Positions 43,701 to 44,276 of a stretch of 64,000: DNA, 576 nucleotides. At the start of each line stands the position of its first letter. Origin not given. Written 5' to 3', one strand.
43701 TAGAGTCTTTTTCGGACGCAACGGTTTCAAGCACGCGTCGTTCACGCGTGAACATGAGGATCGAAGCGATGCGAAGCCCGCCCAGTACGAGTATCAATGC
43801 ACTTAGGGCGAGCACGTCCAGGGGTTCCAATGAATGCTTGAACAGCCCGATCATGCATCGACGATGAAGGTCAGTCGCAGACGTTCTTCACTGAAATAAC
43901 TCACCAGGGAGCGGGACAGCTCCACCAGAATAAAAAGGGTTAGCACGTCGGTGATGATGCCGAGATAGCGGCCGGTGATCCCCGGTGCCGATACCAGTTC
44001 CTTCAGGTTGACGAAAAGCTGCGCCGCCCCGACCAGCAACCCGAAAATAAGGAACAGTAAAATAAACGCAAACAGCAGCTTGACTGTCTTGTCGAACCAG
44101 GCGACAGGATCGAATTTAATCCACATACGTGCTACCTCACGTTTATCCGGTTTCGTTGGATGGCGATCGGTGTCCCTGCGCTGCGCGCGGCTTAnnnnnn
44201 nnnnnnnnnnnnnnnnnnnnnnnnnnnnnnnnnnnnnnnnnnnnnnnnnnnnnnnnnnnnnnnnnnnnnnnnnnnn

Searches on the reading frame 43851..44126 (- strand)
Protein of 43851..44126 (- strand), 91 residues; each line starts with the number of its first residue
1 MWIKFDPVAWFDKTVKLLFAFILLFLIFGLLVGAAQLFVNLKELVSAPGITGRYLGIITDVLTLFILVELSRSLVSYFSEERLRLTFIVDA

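Call 54: search_protein_families(library=pfam, proteins=[window:43851-44126:-], max_evalue=0.0001)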
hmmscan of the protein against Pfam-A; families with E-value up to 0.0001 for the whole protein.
window:43851-44126:- (91 aa): 1 family
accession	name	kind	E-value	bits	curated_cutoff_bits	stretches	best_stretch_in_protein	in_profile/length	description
PF06146.17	PsiE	-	2e-09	38.1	23.9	1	19-90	3-77/122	Phosphate-starvation-inducible E family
